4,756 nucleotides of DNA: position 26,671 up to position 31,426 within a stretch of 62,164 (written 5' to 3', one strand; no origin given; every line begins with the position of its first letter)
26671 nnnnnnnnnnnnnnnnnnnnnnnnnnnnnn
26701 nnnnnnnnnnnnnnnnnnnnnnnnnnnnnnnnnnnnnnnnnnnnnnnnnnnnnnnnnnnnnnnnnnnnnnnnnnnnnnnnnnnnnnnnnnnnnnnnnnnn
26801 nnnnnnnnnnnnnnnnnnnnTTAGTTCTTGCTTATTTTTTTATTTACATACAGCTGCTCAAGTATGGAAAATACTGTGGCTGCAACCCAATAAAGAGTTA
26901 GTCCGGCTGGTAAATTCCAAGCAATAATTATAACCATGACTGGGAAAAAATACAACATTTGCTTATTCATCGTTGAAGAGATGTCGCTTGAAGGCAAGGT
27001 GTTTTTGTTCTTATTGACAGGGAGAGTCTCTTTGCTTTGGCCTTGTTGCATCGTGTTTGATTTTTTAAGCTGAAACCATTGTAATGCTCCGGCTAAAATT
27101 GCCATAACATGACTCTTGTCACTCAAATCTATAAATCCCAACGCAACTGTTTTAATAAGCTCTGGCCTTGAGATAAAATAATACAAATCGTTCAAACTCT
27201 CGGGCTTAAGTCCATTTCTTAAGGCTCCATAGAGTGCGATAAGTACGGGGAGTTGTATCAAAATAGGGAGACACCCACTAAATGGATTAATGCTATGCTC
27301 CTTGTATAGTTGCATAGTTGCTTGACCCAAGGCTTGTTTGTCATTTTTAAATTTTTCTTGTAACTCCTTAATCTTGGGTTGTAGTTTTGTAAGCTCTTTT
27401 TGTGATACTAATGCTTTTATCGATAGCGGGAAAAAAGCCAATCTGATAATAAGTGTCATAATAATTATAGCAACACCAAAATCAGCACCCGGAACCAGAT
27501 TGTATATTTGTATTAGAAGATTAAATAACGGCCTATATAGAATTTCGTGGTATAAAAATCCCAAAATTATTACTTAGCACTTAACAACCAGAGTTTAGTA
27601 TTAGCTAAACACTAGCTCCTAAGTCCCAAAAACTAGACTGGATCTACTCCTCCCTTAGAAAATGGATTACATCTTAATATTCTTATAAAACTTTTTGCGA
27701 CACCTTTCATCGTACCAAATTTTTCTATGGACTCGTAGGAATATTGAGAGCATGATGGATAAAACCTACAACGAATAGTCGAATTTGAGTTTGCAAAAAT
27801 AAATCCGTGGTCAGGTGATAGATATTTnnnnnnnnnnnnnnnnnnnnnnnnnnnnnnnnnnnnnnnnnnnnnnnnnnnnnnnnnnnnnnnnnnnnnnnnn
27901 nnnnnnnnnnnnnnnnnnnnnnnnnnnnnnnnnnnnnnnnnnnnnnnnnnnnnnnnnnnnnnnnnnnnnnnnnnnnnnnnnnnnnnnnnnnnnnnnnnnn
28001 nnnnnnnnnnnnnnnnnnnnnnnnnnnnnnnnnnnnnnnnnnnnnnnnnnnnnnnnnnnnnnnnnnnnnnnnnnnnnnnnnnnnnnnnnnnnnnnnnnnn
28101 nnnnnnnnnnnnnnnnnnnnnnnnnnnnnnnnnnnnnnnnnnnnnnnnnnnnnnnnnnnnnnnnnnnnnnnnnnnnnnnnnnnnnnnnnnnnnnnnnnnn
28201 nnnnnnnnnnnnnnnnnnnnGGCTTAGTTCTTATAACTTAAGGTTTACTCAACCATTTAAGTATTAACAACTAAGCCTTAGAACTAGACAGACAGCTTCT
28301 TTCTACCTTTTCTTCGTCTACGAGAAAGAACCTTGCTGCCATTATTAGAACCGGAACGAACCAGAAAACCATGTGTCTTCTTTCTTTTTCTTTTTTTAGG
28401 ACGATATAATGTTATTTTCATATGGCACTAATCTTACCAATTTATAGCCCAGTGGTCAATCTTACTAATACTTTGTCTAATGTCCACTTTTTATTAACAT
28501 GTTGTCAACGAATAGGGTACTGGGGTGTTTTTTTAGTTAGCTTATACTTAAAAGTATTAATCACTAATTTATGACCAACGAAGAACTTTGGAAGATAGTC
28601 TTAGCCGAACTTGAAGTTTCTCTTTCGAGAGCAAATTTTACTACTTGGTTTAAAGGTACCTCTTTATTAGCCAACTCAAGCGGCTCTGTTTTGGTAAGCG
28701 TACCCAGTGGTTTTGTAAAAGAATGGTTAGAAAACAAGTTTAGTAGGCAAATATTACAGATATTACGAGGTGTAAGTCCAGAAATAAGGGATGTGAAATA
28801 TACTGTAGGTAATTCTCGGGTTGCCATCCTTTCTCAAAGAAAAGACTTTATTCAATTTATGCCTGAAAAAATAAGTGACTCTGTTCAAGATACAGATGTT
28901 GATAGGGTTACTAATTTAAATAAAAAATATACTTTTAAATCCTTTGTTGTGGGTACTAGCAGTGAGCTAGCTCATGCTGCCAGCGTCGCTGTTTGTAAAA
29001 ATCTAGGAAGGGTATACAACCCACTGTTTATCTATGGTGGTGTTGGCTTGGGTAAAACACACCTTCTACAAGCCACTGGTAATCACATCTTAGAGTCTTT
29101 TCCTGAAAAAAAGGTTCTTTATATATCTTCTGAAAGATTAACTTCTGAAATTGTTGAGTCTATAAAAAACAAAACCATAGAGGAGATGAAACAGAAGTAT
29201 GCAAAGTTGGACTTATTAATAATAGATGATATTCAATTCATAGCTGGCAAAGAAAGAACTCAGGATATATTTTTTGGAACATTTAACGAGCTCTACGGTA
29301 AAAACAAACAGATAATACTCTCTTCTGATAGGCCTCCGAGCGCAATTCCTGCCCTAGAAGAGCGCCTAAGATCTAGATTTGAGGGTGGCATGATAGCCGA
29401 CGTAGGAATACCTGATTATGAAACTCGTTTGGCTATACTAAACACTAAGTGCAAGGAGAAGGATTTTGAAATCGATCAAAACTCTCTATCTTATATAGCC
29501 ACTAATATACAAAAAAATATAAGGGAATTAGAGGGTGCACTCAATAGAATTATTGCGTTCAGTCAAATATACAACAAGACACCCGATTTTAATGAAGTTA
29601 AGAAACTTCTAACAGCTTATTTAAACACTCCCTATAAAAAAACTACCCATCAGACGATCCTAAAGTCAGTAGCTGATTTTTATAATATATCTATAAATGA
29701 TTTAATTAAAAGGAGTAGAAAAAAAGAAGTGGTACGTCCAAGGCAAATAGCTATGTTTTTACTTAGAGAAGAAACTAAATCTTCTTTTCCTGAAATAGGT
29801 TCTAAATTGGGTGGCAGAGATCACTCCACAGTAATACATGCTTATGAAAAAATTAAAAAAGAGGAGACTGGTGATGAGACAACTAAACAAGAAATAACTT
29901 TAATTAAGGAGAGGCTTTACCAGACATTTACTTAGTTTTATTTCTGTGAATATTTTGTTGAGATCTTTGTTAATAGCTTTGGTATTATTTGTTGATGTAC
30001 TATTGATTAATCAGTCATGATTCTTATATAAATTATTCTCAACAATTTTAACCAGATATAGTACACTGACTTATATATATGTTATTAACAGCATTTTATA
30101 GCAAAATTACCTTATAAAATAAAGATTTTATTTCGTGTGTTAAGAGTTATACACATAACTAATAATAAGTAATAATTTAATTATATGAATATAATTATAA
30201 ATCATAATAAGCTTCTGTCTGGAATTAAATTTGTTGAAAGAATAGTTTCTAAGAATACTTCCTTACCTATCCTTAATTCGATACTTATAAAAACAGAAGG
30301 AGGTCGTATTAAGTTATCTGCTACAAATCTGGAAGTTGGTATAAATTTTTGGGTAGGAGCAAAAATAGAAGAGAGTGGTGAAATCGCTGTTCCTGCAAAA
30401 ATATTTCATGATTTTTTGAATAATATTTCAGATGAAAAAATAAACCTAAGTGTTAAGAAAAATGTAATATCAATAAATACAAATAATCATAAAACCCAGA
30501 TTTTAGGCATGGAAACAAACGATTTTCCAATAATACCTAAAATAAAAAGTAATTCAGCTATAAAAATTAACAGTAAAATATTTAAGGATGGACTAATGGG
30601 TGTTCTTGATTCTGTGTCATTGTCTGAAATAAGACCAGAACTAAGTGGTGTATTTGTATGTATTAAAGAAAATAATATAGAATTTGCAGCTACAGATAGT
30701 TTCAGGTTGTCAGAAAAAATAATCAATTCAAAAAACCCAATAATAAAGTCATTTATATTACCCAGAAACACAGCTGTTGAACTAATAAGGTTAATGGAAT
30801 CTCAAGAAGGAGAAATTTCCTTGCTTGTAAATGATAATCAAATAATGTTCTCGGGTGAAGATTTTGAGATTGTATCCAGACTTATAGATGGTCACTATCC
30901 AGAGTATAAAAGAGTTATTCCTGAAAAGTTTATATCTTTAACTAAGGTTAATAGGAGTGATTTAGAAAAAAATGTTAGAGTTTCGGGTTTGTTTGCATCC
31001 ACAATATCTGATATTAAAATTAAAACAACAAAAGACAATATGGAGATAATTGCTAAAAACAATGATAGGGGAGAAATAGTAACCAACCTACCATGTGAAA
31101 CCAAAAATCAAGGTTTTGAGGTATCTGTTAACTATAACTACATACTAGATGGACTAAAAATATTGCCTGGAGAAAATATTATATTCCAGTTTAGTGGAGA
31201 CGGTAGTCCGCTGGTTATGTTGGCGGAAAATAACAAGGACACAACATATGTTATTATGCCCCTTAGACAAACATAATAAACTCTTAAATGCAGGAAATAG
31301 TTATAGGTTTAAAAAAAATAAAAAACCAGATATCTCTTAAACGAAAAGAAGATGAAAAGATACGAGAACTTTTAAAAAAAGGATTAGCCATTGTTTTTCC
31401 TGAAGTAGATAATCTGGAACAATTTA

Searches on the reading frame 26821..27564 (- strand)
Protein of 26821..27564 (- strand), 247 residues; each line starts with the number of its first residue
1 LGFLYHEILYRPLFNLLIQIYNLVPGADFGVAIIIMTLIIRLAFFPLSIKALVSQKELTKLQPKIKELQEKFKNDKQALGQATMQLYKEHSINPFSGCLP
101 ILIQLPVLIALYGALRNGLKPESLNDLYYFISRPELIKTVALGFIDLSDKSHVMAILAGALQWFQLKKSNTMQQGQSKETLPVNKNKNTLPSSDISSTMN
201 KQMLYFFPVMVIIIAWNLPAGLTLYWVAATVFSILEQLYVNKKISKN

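Call 6: search_protein_families(library=pfam, proteins=[window:26821-27564:-], max_evalue=0.1)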
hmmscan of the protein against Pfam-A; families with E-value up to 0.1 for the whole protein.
window:26821-27564:- (247 aa): 2 families
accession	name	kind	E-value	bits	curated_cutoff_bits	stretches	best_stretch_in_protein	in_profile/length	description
PF02096.25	60KD_IMP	-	7.5e-54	182.5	35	1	29-242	1-163/163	60Kd inner membrane protein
PF19517.4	DUF6050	-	0.053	14.3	27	0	16-62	65-111/116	Family of unknown function (DUF6050)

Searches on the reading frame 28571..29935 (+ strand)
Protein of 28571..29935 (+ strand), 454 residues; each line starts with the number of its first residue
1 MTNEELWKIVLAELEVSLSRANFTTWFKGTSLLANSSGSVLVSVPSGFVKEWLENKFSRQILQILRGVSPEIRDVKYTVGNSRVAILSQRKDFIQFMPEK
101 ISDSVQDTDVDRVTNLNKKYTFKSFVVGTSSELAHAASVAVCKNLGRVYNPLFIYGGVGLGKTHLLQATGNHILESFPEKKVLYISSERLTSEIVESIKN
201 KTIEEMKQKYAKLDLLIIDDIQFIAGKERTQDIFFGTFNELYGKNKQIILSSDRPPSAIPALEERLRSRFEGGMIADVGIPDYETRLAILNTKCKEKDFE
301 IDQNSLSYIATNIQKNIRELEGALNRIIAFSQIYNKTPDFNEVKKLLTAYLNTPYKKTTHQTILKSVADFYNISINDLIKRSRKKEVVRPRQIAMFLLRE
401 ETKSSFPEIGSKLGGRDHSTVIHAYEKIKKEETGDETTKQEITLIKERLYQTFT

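Call 6: search_protein_families(library=pfam, proteins=[window:28571-29935:+], max_evalue=0.1)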
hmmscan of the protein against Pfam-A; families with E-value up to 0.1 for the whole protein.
window:28571-29935:+ (454 aa): 15 families
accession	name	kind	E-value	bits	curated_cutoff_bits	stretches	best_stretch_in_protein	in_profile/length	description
PF00308.24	Bac_DnaA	-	1.2e-65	221.1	23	1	116-276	1-161/162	Bacterial DnaA ATPAse domain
PF08299.17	Bac_DnaA_C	-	6.1e-28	97.1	31.5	1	361-428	2-69/69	Bacterial dnaA protein helix-turn-helix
PF11638.13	DnaA_N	-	5.5e-15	55.3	24.6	1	4-66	1-64/65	DnaA N-terminal domain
PF01695.23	IstB_IS21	-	8.2e-09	35.7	24.1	1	139-253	83-193/238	IstB-like ATP binding protein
PF00004.35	AAA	-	4.6e-06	27.6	21.2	1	153-271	2-128/131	ATPase family associated with various cellular activities (AAA)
PF13173.12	AAA_14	-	2.7e-05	24.6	27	1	150-230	3-80/129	AAA domain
PF04851.21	ResIII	-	0.006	17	22.5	1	150-246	24-115/164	Type III restriction enzyme, res subunit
PF03969.22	AFG1_ATPase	-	0.014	14.9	27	1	99-168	15-80/361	AFG1-like ATPase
PF01443.25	Viral_helicase1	-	0.021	15.1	21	1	156-271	5-120/228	Viral superfamily 1 RNA helicase core domain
PF22688.2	Hda_lid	-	0.022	15.2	27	0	284-327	2-45/65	Hda, lid domain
PF13401.12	AAA_22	-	0.035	14.9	27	0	152-186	8-40/130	AAA domain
PF13479.12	AAA_24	-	0.04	14.2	27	0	152-221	5-73/195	AAA domain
PF13191.12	AAA_16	-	0.044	14.7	32.6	1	147-206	23-90/167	AAA ATPase domain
PF13245.12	AAA_19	-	0.054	14.1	25.1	0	151-202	13-67/134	AAA domain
PF01637.24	ATPase_2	-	0.056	13.7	33.2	1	149-205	20-76/225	ATPase domain predominantly from Archaea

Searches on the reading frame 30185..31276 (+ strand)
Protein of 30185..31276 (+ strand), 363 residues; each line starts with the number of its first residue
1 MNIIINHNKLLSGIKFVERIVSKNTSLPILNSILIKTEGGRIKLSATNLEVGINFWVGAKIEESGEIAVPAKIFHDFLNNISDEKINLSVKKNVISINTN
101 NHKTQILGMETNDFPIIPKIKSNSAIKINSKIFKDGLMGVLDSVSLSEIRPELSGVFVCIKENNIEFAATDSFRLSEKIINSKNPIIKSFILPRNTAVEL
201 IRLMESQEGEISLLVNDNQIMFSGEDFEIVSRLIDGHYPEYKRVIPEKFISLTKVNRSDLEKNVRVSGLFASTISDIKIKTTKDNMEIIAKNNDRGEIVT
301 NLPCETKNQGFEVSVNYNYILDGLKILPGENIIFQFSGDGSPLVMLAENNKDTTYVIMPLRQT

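Call 6: search_protein_families(library=pfam, proteins=[window:30185-31276:+], max_evalue=0.1)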
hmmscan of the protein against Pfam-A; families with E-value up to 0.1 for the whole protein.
window:30185-31276:+ (363 aa): 3 families
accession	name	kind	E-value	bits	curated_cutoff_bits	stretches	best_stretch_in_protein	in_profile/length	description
PF02767.21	DNA_pol3_beta_2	-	1.3e-27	96.8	27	2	128-240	2-116/116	DNA polymerase III beta subunit, central domain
PF00712.24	DNA_pol3_beta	-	4.2e-26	91.9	24.4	2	1-118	1-120/120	DNA polymerase III beta subunit, N-terminal domain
PF02768.20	DNA_pol3_beta_3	-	6.5e-19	68.4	27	1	242-361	1-121/121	DNA polymerase III beta subunit, C-terminal domain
